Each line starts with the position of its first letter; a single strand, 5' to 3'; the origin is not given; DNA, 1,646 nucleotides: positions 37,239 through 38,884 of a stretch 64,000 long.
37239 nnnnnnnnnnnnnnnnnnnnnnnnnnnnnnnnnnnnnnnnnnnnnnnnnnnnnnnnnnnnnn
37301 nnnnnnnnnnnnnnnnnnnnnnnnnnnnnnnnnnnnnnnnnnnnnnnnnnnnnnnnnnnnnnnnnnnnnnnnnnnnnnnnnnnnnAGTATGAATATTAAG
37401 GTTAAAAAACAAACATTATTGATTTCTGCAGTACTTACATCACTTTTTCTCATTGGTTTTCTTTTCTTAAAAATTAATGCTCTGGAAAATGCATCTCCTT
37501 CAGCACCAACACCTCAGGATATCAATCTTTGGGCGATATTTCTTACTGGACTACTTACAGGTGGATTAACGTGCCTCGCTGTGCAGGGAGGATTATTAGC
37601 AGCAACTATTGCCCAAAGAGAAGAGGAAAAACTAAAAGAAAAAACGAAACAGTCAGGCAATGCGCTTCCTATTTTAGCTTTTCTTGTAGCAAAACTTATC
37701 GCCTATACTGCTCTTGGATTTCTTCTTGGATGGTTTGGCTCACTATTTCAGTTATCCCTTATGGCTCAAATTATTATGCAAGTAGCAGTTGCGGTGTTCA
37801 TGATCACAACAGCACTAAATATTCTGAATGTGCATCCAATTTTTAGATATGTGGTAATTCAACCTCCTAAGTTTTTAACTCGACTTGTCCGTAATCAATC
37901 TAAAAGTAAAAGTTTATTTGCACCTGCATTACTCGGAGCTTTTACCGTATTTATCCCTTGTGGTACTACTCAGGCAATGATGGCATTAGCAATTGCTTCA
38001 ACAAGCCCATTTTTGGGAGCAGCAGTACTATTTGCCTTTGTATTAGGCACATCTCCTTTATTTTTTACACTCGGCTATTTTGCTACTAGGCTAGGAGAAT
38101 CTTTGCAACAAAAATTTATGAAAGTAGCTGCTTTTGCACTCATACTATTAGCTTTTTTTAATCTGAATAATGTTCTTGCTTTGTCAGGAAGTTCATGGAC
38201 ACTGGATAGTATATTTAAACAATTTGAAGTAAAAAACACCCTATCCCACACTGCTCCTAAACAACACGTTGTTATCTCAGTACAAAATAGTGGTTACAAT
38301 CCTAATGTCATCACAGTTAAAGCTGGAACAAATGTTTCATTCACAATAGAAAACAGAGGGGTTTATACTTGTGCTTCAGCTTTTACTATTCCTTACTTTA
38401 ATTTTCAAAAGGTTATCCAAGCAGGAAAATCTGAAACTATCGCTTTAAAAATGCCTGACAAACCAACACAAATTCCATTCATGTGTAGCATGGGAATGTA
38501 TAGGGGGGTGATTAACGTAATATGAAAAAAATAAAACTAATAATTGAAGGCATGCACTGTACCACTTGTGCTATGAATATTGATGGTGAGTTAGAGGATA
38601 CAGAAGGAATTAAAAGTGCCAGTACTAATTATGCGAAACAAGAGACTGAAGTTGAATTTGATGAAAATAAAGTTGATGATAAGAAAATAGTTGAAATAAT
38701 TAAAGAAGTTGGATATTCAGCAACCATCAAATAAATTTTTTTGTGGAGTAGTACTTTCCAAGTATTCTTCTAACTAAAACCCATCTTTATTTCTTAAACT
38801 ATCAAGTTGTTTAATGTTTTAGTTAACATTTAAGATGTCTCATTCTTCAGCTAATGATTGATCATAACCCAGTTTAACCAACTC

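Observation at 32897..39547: Copper-homeostasis cassette bracketed by ~670-bp direct repeats (duplicated DUF218 gene, ~90% nt identity)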

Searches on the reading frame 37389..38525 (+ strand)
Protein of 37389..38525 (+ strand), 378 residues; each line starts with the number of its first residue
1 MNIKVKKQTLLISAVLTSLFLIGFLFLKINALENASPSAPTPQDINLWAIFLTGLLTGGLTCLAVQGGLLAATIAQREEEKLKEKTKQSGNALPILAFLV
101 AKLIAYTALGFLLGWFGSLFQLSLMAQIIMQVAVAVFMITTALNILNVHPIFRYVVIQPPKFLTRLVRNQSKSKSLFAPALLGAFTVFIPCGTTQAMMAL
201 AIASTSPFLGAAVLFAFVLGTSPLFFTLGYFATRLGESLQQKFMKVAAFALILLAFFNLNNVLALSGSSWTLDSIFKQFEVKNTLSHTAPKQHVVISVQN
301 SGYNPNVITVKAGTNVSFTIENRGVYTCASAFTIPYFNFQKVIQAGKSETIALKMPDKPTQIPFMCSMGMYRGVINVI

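Call 5: search_protein_families(library=pfam, proteins=[window:37389-38525:+], max_evalue=0.01)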
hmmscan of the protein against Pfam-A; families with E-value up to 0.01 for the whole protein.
window:37389-38525:+ (378 aa): 3 families
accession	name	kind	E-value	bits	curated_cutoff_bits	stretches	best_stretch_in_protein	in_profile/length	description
PF13386.12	DsbD_2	-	3.1e-32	112.5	24.9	1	49-255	1-197/199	Cytochrome C biogenesis protein transmembrane region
PF13473.12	Cupredoxin_1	-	1.2e-14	54.6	27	1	286-375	15-102/104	Cupredoxin-like domain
PF02683.22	DsbD_TM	-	5.7e-07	29.5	27.1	1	47-255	5-209/219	Cytochrome C biogenesis protein transmembrane domain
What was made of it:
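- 37389..38525 (+): Six-TM DsbD_2 membrane domain fused to a C-terminal CupA-like cupredoxin (C328, C366-x-M-x-M). Pfam DsbD_2 E=3e-32 and Cupredoxin_1 E=1e-14 (call 5).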

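Call 56: search_protein_families(library=ncbifam, proteins=[window:37389-38525:+], max_evalue=0.001)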
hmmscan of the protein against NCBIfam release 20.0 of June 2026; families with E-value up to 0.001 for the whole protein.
window:37389-38525:+ (378 aa): 2 families
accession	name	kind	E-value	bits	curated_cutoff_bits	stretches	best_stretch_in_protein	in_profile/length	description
TIGR03096.1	nitroso_cyanin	equivalog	1.2e-05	25.1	142.85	1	300-366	55-118/135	nitrosocyanin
TIGR04246.1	nitrous_NosZ_Gp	equivalog_domain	0.00023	19.6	625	1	287-367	480-560/578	Sec-dependent nitrous-oxide reductase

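Call 58: search_solved_structures(query=window:37389-38522:+, max_evalue=0.01)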
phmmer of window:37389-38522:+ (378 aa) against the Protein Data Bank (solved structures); distinct sequences matched with E-value up to 0.01: 2.
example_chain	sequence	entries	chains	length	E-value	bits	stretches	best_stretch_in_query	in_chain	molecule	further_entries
4hcf_A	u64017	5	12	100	0.00044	22.9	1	293-374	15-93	Cupredoxin 1 | Cytochrome B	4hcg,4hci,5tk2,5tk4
1iby_A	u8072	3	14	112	0.0041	19.7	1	303-368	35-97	NITROSOCYANIN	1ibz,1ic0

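Call 65: search_dna_similar(query=window:37389-38522:+, collection=plasmids, mode=protein, max_rows=12)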
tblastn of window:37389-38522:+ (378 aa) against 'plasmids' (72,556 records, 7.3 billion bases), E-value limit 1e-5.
Records with a match: 13; places in all: 14; records where one place covers at least 80% of the query: 10.
Best place of each record, by identity: <60% 13.
By first word of the organism name: Streptomyces 4; Deinococcus 2; Candidatus 1; Tsukamurella 1; Mycolicibacterium 1; Acetoanaerobium 1; Nonomuraea 1; Hymenobacter 1; Leptolyngbya 1.
By predicted mobility (MOB-suite, as given by PLSDB): non-mobilizable 11; mobilizable 2.
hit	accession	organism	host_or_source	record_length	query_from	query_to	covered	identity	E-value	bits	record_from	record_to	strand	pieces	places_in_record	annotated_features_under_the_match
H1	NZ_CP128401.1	Candidatus Chlorohelix allophototropha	Single colony of Candidatus Chlorohelix ...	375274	46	378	88%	46.5%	7e-59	213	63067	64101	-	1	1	sulfite exporter TauE/SafE family protein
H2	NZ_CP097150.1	Deinococcus sp. QL22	-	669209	39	371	88%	46.0%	2e-64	229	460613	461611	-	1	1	sulfite exporter TauE/SafE family protein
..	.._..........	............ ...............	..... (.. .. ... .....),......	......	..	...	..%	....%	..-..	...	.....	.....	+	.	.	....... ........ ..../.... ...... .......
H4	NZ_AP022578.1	Mycolicibacterium aubagnense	-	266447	45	377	88%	33.6%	1e-34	142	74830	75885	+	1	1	sulfite exporter TauE/SafE family protein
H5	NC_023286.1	Streptomyces sp. F12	-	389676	62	376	83%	33.7%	4e-30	129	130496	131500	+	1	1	sulfite exporter TauE/SafE family protein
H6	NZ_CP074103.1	Streptomyces mirabilis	fresh creek bank soil, topsoil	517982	62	376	83%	33.1%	1e-29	128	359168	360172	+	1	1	sulfite exporter TauE/SafE family protein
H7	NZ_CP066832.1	Streptomyces liliifuscus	whole organism,soil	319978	62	376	83%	32.8%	7e-29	125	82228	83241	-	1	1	sulfite exporter TauE/SafE family protein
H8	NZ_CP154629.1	Acetoanaerobium noterae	cell culture,Sludge of a digestion ...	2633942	62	378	84%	30.3%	5e-18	93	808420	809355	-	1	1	none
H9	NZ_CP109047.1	Streptomyces sp. NBC_00637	-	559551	62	376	83%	29.7%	3e-24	112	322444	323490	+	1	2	sulfite exporter TauE/SafE family protein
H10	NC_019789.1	Deinococcus peraridilitoris DSM 19664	-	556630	77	245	45%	52.0%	1e-29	156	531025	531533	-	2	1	sulfite exporter TauE/SafE family protein (x2)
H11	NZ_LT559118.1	Nonomuraea gerenzanensis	-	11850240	62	376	83%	27.0%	1e-12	77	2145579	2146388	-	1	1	none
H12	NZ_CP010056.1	Hymenobacter sp. DG25B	single cell,soil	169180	292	377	23%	36.0%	3e-6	57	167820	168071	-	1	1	cupredoxin domain-containing protein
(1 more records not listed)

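Call 66: get_annotated_region(hit=H2, flank=6000)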
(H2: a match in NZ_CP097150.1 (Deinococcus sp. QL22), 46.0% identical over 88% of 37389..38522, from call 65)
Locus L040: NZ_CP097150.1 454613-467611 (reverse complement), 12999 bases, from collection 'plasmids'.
description: Deinococcus sp. QL22 plasmid unnamed5, complete sequence
organism: Deinococcus sp. QL22 (NCBI taxid 2939437)
taxonomy: Bacteria; Deinococcota; Deinococci; Deinococcales; Deinococcaceae; Deinococcus; Deinococcus sp. QL22
host: -; source: -; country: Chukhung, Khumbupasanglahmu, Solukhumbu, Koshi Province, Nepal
typing (MOB-suite, as given by PLSDB): non-mobilizable
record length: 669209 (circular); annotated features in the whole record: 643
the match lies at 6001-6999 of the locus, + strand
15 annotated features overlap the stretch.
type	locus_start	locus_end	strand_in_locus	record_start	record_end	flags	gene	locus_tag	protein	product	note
CDS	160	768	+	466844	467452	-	-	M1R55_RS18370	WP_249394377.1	DoxX family protein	-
CDS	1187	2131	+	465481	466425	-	-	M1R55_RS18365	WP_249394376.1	aldo/keto reductase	-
CDS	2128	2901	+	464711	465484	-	-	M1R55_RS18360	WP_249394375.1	SDR family oxidoreductase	-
CDS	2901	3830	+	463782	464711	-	-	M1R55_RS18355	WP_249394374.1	NAD(P)-dependent oxidoreductase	-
CDS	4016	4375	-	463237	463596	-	-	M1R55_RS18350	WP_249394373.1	hypothetical protein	-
CDS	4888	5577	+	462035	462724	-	-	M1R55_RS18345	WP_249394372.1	DUF4396 domain-containing protein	-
CDS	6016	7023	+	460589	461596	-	-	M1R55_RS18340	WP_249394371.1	sulfite exporter TauE/SafE family protein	-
CDS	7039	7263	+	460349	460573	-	-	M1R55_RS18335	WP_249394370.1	heavy-metal-associated domain-containing protein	-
CDS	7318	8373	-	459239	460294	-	-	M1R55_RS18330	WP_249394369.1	HAMP domain-containing sensor histidine kinase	GO:0007165 - signal transduction [Evidence IEA]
CDS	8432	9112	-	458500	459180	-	-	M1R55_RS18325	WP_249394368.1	response regulator transcription factor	GO:0000160 - phosphorelay signal transduction system [Evidence IEA]; GO:0006355 - regulation of DNA-templated ...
CDS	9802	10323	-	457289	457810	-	merB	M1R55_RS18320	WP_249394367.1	organomercurial lyase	GO:0046413 - organomercury catabolic process [Evidence IEA]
CDS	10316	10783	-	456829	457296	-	-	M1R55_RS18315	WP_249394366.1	(2Fe-2S)-binding protein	-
CDS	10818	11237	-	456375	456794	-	-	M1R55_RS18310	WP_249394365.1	MerR family transcriptional regulator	-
CDS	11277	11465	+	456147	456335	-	-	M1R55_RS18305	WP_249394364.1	hypothetical protein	-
CDS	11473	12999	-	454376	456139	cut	-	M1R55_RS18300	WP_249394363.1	WD40 repeat domain-containing protein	-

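Call 67: get_annotated_region(hit=H1, flank=6000)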
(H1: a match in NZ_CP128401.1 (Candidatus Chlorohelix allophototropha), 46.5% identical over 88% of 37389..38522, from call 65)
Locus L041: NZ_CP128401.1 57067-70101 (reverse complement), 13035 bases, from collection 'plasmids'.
description: Candidatus Chlorohelix allophototropha isolate L227-S17 plasmid unnamed1, complete sequence
organism: Candidatus Chlorohelix allophototropha (NCBI taxid 3003348)
taxonomy: Bacteria; Chloroflexota; Chloroflexia; Candidatus Chloroheliales; Candidatus Chloroheliaceae; Candidatus Chlorohelix; Candidatus Chlorohelix allophototropha
host: -; source: Single colony of Candidatus Chlorohelix allophototropha from a non-axenic enrichment (subculture 19.9); ...; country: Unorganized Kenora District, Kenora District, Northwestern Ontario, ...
typing (MOB-suite, as given by PLSDB): non-mobilizable
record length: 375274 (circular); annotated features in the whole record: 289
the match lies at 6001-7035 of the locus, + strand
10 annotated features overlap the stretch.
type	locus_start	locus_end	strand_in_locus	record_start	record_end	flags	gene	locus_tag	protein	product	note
CDS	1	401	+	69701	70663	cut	-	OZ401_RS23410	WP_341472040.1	phosphoglycerate dehydrogenase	-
CDS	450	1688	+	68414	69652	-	-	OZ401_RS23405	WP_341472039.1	threonine synthase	-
CDS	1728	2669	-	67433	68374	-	-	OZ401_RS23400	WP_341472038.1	response regulator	GO:0000160 - phosphorelay signal transduction system [Evidence IEA]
CDS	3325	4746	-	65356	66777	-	-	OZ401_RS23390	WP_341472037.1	HAMP domain-containing sensor histidine kinase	GO:0007165 - signal transduction [Evidence IEA]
CDS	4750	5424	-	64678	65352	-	-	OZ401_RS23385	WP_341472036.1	response regulator transcription factor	GO:0000160 - phosphorelay signal transduction system [Evidence IEA]; GO:0006355 - regulation of DNA-templated ...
CDS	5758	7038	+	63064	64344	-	-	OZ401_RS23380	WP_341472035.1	sulfite exporter TauE/SafE family protein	-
CDS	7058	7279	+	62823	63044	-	-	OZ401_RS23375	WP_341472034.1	heavy-metal-associated domain-containing protein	-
CDS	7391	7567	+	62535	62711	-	-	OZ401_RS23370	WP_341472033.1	YHS domain-containing protein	-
CDS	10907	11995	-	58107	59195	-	-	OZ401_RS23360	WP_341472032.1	ABC transporter substrate-binding protein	-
CDS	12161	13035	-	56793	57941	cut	-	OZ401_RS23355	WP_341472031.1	ABC transporter substrate-binding protein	-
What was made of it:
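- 37389..38525 (+): Its homologue is paired with an HMA gene on Deinococcus and Chlorohelix megaplasmids (calls 65-67).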

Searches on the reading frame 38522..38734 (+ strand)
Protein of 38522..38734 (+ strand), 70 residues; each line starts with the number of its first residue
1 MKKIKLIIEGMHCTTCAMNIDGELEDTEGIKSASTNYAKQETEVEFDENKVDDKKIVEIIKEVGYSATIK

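Call 5: search_protein_families(library=pfam, proteins=[window:38522-38734:+], max_evalue=0.01)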
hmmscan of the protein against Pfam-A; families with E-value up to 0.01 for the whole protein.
window:38522-38734:+ (70 aa): 2 families
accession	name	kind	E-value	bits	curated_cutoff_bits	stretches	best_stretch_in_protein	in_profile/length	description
PF00403.32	HMA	-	2.8e-14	53.7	24.8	1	6-65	2-61/62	Heavy-metal-associated domain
PF22747.2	Zn_ribbon_DUF2089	-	0.0074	16.8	27.6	0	5-23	7-25/32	DUF2089 zinc ribbon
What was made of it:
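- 38522..38734 (+): copZ, HMA-domain Cu(I) chaperone (MHCTTC). Pfam HMA E=3e-14 (call 5).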

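Call 56: search_protein_families(library=ncbifam, proteins=[window:38522-38734:+], max_evalue=0.001)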
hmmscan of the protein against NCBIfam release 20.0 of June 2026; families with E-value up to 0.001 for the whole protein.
window:38522-38734:+ (70 aa): 12 families
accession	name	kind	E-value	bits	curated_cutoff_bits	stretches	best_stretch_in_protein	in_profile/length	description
NF041115.1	UxxU_metal_bind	equivalog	6.9e-17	61.4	95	1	2-69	4-71/74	metal-binding (seleno)protein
NF033794.2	chaper_CopZ_Eh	exception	3.4e-16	59.1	95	1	3-69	1-67/68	copper chaperone CopZ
NF033556.1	MerTP_fusion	equivalog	5.6e-16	58.7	180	1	2-67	120-185/186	mercuric transport protein MerTP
NF033795.1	chaper_CopZ_Bs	exception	2e-14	53.5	91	1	6-66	4-64/66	copper chaperone CopZ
TIGR00003.1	TIGR00003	subfamily_domain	9.9e-11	41.7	62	1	3-67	1-65/66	copper ion binding protein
NF047957.1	CopZ_AFE_1862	equivalog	3.2e-10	40.3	85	1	4-67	1-61/62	CopZ family metallochaperone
NF010311.1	PRK13748.1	subfamily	3.9e-10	39.2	600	1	5-69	2-65/560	mercury(II) reductase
TIGR02052.1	MerP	equivalog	1.6e-09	38.1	92.55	1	3-70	24-91/92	mercury resistance system periplasmic binding protein MerP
NF045683.1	MerT_CopZ_Se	exception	7.3e-08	32.2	375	1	4-69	164-229/235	MerT/CopZ fusion-like heavy metal transport selenoprotein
NF007952.0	PRK10671.1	equivalog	4.1e-06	25.2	1316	1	4-69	105-167/838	copper-exporting P-type ATPase CopA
NF008262.1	PRK11033.1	equivalog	3.8e-05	22.4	1005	1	5-66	44-103/731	zinc/cadmium/mercury/lead-transporting ATPase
NF033781.1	chaper_CopP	exception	0.00037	20.6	112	1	3-66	1-63/65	copper-binding metallochaperone CopP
